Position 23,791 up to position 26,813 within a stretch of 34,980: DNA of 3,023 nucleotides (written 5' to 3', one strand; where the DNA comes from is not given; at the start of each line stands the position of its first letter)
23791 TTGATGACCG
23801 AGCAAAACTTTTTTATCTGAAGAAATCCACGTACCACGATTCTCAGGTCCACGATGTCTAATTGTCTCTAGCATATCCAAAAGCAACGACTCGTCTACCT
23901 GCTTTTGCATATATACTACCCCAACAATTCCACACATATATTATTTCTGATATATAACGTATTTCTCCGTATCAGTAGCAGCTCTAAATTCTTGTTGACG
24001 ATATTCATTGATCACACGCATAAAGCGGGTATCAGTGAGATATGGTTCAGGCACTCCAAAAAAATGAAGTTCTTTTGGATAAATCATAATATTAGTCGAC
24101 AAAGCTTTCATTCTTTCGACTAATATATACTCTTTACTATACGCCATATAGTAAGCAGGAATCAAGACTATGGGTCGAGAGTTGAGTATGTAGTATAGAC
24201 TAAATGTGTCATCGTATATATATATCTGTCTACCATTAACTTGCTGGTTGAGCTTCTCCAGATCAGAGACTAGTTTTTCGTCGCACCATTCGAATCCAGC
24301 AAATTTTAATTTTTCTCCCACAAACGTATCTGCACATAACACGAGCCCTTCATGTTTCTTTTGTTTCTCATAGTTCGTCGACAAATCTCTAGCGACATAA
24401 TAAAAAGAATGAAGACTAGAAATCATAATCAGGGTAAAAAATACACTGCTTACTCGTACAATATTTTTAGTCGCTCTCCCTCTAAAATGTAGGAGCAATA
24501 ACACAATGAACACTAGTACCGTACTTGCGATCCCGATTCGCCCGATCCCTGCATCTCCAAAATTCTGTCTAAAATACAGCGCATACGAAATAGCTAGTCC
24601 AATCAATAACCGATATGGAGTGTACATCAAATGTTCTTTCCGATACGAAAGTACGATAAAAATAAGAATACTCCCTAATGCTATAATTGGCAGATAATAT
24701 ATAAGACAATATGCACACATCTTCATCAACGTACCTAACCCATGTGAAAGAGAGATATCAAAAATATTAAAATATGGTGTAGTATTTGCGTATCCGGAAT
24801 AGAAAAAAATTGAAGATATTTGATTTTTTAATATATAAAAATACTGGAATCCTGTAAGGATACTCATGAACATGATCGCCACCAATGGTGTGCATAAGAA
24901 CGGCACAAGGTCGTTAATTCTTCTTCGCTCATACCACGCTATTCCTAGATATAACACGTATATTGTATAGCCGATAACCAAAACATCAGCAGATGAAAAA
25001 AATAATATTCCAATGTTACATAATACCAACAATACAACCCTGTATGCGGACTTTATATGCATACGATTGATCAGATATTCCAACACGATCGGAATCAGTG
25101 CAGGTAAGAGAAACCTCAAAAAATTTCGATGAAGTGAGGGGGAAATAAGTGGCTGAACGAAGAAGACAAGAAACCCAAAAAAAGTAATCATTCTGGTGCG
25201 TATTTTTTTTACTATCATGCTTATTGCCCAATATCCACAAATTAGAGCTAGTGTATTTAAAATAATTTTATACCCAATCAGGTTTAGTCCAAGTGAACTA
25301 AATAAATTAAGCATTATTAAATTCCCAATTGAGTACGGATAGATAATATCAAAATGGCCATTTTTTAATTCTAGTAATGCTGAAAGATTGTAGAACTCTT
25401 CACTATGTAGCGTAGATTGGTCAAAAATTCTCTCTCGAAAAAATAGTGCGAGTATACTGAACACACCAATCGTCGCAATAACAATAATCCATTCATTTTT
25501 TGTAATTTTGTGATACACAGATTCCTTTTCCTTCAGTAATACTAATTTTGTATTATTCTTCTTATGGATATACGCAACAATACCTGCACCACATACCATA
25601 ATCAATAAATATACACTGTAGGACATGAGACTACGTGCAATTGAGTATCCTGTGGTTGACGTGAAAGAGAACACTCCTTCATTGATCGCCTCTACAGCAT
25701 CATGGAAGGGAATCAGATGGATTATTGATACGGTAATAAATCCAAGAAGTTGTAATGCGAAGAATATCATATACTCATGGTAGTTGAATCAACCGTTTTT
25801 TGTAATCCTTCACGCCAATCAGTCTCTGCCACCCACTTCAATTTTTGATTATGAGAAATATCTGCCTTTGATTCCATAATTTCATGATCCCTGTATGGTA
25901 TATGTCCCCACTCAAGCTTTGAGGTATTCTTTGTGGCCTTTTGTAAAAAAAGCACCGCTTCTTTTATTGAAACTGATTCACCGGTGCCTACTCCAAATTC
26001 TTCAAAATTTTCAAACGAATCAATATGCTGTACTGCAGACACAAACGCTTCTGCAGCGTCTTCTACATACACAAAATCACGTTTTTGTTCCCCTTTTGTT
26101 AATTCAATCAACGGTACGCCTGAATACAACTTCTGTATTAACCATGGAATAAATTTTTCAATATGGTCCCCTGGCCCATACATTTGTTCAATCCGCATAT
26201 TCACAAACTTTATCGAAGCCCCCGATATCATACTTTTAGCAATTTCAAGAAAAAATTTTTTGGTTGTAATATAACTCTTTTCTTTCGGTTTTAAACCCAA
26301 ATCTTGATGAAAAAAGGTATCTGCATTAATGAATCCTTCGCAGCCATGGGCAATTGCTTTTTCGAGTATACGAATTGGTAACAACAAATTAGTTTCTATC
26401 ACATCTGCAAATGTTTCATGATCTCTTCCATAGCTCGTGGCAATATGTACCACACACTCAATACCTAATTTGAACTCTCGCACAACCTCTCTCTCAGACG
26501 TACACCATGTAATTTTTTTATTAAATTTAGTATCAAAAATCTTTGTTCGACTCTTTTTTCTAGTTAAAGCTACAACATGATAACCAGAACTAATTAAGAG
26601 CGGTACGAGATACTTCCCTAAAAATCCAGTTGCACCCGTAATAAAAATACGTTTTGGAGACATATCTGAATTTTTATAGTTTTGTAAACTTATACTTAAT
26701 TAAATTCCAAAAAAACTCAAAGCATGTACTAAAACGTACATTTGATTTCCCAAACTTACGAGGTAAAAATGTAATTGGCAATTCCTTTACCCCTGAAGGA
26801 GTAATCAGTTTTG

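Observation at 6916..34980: Hybrid glycan-assembly island: Wzx/PGT repeat-unit pathway interleaved with four Dpm1-like lipid-sugar synthases and multiple GT-C enzymes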

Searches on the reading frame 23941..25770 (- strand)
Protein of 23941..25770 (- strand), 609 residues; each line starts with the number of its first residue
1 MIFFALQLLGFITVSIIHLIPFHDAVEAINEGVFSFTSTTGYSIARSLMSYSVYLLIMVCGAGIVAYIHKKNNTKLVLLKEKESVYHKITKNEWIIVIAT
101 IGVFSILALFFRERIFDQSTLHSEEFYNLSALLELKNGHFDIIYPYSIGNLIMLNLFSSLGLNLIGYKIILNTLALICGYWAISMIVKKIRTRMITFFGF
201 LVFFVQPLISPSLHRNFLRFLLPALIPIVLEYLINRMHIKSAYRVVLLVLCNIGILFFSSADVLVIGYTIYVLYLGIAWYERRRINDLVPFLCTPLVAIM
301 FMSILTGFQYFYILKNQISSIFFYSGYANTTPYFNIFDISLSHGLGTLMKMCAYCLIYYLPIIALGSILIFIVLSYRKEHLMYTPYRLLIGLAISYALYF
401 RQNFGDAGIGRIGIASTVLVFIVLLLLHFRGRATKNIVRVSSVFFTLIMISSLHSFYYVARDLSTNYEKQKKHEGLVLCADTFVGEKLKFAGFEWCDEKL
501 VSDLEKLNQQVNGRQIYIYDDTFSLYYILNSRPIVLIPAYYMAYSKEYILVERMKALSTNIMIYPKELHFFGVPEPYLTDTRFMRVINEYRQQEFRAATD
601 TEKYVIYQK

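Call 6: search_protein_families(library=pfam, proteins=[window:23941-25770:-], max_evalue=0.01)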
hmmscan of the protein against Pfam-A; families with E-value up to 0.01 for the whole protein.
window:23941-25770:- (609 aa): 0 families

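Call 10: search_protein_families(library=ncbifam, proteins=[window:23941-25770:-], max_evalue=0.01)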
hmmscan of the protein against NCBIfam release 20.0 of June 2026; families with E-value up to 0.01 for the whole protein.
window:23941-25770:- (609 aa): 0 families

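Call 12: search_protein_families(library=pfam, proteins=[window:23941-25770:-], max_evalue=10)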
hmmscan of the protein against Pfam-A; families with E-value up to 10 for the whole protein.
window:23941-25770:- (609 aa): 3 families
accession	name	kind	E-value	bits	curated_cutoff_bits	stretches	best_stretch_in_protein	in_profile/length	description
PF13272.11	Holin_2-3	-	0.08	13.6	27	1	147-182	8-43/106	Putative 2/3 transmembrane domain holin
PF11770.13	GAPT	-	0.2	11.9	21.1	1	49-80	14-48/156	GRB2-binding adapter (GAPT)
PF04420.19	CHD5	-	0.95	9.7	29.3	0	359-399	101-140/159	CHD5-like protein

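Call 13: find_related_loci(query=window:23941-25770:-, collection=genome_contigs, flank=10000)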
Query window:23941-25770:- (609 aa) in genome_contigs; peptide patterns used: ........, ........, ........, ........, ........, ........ (x = any residue, [..] = any of these).
62 stretches matched a pattern, but none encodes a relative of the query by tblastn (E <= 1e-3).

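Call 22: find_homologous_proteins(query=window:23941-25770:-, max_evalue=0.001)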
Query window:23941-25770:- (609 aa): 13 proteins with E <= 0.001 among 8000 candidates.
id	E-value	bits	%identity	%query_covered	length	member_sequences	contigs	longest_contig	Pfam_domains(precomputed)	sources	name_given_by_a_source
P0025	0.0e+0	1323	100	100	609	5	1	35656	-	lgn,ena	-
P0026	2.2e-202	692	54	100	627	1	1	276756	-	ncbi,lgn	-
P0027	2.1e-150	521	44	100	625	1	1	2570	-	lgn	-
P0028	3.6e-144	500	42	100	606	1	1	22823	-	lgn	-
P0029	1.8e-140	488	43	98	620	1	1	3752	-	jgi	jgi:hypothetical protein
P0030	9.8e-136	472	42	98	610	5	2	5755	-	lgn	-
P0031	1.6e-127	445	39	100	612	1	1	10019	-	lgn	-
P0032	2.6e-126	441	46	78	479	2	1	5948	-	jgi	-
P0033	2.9e-124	434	40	99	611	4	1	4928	-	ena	-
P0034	8.4e-117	410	37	100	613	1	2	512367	-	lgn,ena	-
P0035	1.0e-116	409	39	98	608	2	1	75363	-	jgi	jgi:hypothetical protein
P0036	3.1e-111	391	37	100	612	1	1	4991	-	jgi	jgi:hypothetical protein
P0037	2.7e-69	253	38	62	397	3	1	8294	-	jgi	jgi:hypothetical protein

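Call 24: find_encoding_contigs(protein=P0025, flank=10000, max_places=4)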
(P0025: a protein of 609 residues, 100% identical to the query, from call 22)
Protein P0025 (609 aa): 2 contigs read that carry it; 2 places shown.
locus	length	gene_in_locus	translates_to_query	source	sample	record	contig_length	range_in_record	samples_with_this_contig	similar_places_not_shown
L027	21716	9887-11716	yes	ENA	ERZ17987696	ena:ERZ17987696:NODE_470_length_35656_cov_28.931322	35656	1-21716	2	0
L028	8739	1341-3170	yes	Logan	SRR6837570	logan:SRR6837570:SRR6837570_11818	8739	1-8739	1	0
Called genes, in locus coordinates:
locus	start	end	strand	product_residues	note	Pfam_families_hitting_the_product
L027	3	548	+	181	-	?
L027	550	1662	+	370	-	PF01757:Acyl_transf_3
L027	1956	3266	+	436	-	PF01041:DegT_DnrJ_EryC1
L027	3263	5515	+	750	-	PF26314:MptA_B_family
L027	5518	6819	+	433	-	PF01943:Polysacc_synt, PF13440:Polysacc_synt_3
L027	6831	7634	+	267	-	PF00535:Glycos_transf_2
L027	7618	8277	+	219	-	PF13489:Methyltransf_23, PF07021:MetW, PF13649:Methyltransf_25 (weak), PF13847:Methyltransf_31, PF08241:Methyltransf_11, PF08242:Methyltransf_12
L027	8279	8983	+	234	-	PF00535:Glycos_transf_2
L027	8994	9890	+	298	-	PF01073:3Beta_HSD (faint), PF01370:Epimerase, PF05368:NmrA (faint), PF07993:NAD_binding_4 (weak), PF16363:GDP_Man_Dehyd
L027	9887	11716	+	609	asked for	-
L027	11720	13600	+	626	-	PF13522:GATase_6, PF13537:GATase_7, PF00733:Asn_synthase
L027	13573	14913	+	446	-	PF00534:Glycos_transf_1, PF13692:Glyco_trans_1_4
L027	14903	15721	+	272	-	PF00535:Glycos_transf_2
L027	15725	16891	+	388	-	PF13439:Glyco_transf_4 (weak), PF00534:Glycos_transf_1, PF13692:Glyco_trans_1_4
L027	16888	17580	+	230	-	PF00535:Glycos_transf_2, PF10111:Glyco_tranf_2_2, PF13641:Glyco_tranf_2_3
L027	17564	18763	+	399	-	PF13231:PMT_2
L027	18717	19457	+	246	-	PF13641:Glyco_tranf_2_3, PF00535:Glycos_transf_2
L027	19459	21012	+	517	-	PF13231:PMT_2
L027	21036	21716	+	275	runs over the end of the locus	PF13489:Methyltransf_23, PF13847:Methyltransf_31 (weak), PF08241:Methyltransf_11, PF08242:Methyltransf_12, PF13649:Methyltransf_25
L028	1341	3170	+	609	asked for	-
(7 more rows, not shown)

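Call 34: predict_structure(alignment_id=A2)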
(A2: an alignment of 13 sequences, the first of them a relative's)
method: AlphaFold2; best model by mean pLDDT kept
length: 609 residues; sequences in the alignment: 13
mean_pLDDT: 86.8   pTM: 0.88
mean pLDDT of the five models: 86.8, 86.6, 85.2, 84.2, 84.2
residues with pLDDT >= 90: 255; 70-90: 325; 50-70: 19; < 50: 10
segments of 3 or more residues with pLDDT < 50: 75-78, 80-84
pLDDT, mean of each block of 10 residues (from residue 1): 91 89 91 88 88 94 87 48 64 94 88 83 85 81 85 89 88 94 91 92 82 78 94 78 88 93 92 88 80 92 88 87 71 80 88 90 94 84 86 94 73 88 90 90 92 85 82 87 88 89 90 89 89 87 90 93 89 86 94 94 91
secondary structure, 60 per line:
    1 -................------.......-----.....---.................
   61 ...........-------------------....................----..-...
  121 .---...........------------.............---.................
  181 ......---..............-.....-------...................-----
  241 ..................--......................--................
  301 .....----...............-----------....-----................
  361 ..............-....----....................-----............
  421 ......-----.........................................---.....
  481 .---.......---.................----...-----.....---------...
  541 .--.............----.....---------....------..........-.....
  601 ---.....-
elements in order: H2-17 H24-30 H36-40 H44-71 H91-110 H118-121 H125-135 H148-160 H164-186 H190-203 H205-209 H217-235 H241-258 H261-282 H285-305 H310-324 H336-339 H345-374 H376-379 H384-403 H409-426 H432-472 E476-478 H485-491 E495-497 H498-511 E516-518 H524-528 H538-541 H544-556 E561-565 H575-578 H585-594 E596-600 E604-608

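Call 38: fold_search(model_id=the predicted structure, library=pdb)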
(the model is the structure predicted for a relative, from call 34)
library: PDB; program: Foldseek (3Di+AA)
matches with E <= 10: 204; with E <= 0.001: 2
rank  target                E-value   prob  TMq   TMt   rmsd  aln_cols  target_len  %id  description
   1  7zli_A                1.4e-04  1.00  0.38  0.36  13.5       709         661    9  Cryo-EM structure of C-mannosyltransferase CeDPY19, in complex with Dol25-P-Man and bound to CMT2-Fab and anti-Fab nan (released 2023-01-11)
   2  7zlg_A                1.6e-04  1.00  0.37  0.35  13.6       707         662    9  Cryo-EM structure of C-mannosyltransferase CeDPY19, in complex with acceptor peptide and bound to CMT2-Fab and anti-Fa (released 2023-01-11)
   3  7bve_A                4.1e-03  1.00  0.32  0.21  14.6       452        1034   14  Cryo-EM structure of Mycobacterium smegmatis arabinosyltransferase EmbC2-AcpM2 in complex with ethambutol (released 2020-04-29)
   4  7bvf_A                3.7e-02  0.99  0.34  0.21  13.3       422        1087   14  Cryo-EM structure of Mycobacterium tuberculosis arabinosyltransferase EmbA-EmbB-AcpM2 in complex with ethambutol (released 2020-04-29)
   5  9i66_A                5.2e-02  0.25  0.14  0.15  24.1       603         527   13  Downregulated state of the betaine transporter BetP (released 2026-02-18)
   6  7bx8_A                7.6e-02  0.97  0.32  0.21  14.8       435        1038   12  Mycobacterium smegmatis arabinosyltransferase complex EmbB2-AcpM2 in symmetric "resting state" (released 2020-05-27)
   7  9i60_A                1.9e-01  0.10  0.12  0.13  27.4       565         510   12  Transient activated state of BetP (released 2026-02-18)
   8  9i8u_C                2.4e-01  0.08  0.11  0.12  28.7       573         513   11  Upregulated state of BetP with Potassium in Amphipol A8-35 (released 2026-02-18)
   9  9s6r_A                3.0e-01  0.92  0.33  0.47   9.8       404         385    9  Ternary cryo-EM structure of yeast ALG3 with Dol25-PP-GlcNAc2Man5, Dol25-P-Man, and Fab (released 2026-03-18)
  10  4zwb_A                4.2e-01  0.08  0.11  0.12  24.3       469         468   12  Crystal structure of maltose-bound human GLUT3 in the outward-occluded conformation at 2.4 angstrom (released 2015-07-22)
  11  4llh_C                4.7e-01  0.07  0.10  0.12  27.6       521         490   12  Substrate bound outward-open state of the symporter BetP (released 2014-05-07)
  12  5da0_A                5.1e-01  0.06  0.10  0.11  23.9       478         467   12  Structure of the the SLC26 transporter SLC26Dg in complex with a nanobody (released 2015-09-09)
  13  8b23_B                5.4e-01  0.08  0.12  0.11  25.5       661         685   13  Time-resolved structure of K+-dependent Na+-PPase from Thermotoga maritima 600-seconds post reaction initiation with N (released 2024-01-17)
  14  6nc9                  5.6e-01  0.09  0.14  0.17  26.5       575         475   14  Lipid II flippase MurJ, outward-facing conformation (released 2019-04-17)
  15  4av3_A                5.8e-01  0.07  0.13  0.12  27.6       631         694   11  Crystal structure of Thermotoga Maritima sodium pumping membrane integral pyrophosphatase with metal ions in active si (released 2012-08-08)
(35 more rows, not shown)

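Call 65: search_protein_families(library=pfam, proteins=[L027:3-548:+], max_evalue=0.001)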
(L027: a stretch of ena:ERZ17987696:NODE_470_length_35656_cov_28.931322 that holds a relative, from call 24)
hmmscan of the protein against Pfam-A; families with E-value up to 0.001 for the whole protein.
L027:3-548:+ (181 aa): 0 families

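Call 66: search_protein_representatives(alignment_id=A2)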
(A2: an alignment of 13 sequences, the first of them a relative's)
Query: 13 sequences, 610 profile positions. Proteins with E-value up to 0.001 (for the whole library): 16; up to 1e-10: 14; up to 1e-30: 13. The best 16 are listed.
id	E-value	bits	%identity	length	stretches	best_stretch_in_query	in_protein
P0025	5.6e-260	880.5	-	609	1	1-609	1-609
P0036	4.8e-248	841.1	-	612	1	1-610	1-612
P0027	7.7e-248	840.4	-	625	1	1-609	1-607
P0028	1.3e-240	816.6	-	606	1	1-609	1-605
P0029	4.8e-240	814.7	-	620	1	1-609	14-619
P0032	5.8e-208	708.7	-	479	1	131-609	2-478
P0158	4.0e-197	672.9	-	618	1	1-608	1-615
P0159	1.3e-190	651.4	-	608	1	1-609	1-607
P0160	4.2e-185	633.2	-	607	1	1-609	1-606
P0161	2.0e-179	614.5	-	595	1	20-609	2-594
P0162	7.0e-172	589.6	-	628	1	3-609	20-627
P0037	3.3e-152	524.6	-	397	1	1-390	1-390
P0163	1.6e-143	495.9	-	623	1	1-609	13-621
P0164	8.9e-16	74.0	-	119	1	1-114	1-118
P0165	1.0e-04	37.4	-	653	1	22-286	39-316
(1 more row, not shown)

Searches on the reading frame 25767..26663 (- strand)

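Call 6: search_protein_families(library=pfam, proteins=[window:25767-26663:-], max_evalue=0.01)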
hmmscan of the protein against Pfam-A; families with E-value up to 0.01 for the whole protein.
window:25767-26663:- (298 aa): 7 families
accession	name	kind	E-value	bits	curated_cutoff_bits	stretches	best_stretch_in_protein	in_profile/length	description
PF01370.27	Epimerase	-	2e-36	126.1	20.9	1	6-226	1-240/240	NAD dependent epimerase/dehydratase family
PF16363.11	GDP_Man_Dehyd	-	2.5e-15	57.2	27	1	7-289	1-331/332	GDP-mannose 4,6 dehydratase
PF01073.25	3Beta_HSD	-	7.9e-10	38.6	22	2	146-216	166-234/280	3-beta hydroxysteroid dehydrogenase/isomerase family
PF07993.18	NAD_binding_4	-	7.8e-06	25.7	20.1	1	8-44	1-40/258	Male sterility protein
PF05368.20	NmrA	-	8.9e-06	25.9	27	1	4-39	3-39/298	NmrA-like family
PF13460.12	NAD_binding_10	-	0.00021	21.6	27.2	1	10-75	1-68/184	NAD(P)H-binding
PF04321.23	RmlD_sub_bind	-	0.0013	18.3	27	1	5-63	2-49/287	RmlD substrate binding domain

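Call 28: search_protein_families(library=ncbifam, proteins=[window:25767-26663:-], max_evalue=0.00001)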
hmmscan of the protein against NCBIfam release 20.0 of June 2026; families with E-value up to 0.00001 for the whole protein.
window:25767-26663:- (298 aa): 16 families
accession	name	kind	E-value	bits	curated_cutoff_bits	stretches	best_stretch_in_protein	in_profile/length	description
TIGR04180.1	EDH_00030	hypoth_equivalog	2.7e-16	59.5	475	1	6-255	1-267/297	NAD-dependent 4,6-dehydratase LegB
TIGR01181.1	dTDP_gluc_dehyt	equivalog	1.1e-13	51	365.1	1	6-292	2-309/321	dTDP-glucose 4,6-dehydratase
NF042422.1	oxyalk_red_OleD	equivalog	2.6e-13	50.1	580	1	5-244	2-250/329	2-alkyl-3-oxoalkanoate reductase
TIGR02197.1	heptose_epim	equivalog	1e-11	44.6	274.6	1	6-270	1-288/316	ADP-glyceromanno-heptose 6-epimerase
NF058621.1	DiazavRedAvaA7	equivalog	2.1e-11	44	400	1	5-44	2-41/304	3-diazoavenalumate denitrifying reductase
TIGR03466.1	HpnA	hypoth_equivalog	3.6e-10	39.2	367.65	1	5-112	2-109/327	hopanoid-associated sugar epimerase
NF009035.0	PRK12367.1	equivalog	4.7e-10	39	266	1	3-102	14-117/249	short chain dehydrogenase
TIGR01179.1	galE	equivalog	1.6e-09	37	262.3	1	192-281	223-311/332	UDP-glucose 4-epimerase GalE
NF007582.0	PRK10217.1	equivalog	2e-09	37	698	1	156-224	185-253/355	dTDP-glucose 4,6-dehydratase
NF047922.1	GDPFucSynFcl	equivalog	4.5e-09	36.2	500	1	131-291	134-298/308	GDP-L-fucose synthase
NF050030.1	thlkprotThyD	equivalog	1.3e-08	34.3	400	0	5-52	2-50/305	thylakoid membrane protein ThyD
NF007490.0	PRK10084.1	subfamily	2.1e-08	33.6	649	1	159-291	195-331/361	dTDP-glucose 4,6-dehydratase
NF042423.1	oxyalk_red_Shew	equivalog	2.1e-08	33.6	580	1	4-214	9-224/331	2-alkyl-3-oxoalkanoate reductase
TIGR01777.1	yfcH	hypoth_equivalog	6.5e-08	32.5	207.35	1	6-75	1-65/292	TIGR01777 family oxidoreductase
NF011728.1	PRK15181.1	equivalog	6.6e-07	28.6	760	0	165-291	203-334/348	Vi polysaccharide biosynthesis UDP-N-acetylglucosaminuronic acid C-4 epimerase TviC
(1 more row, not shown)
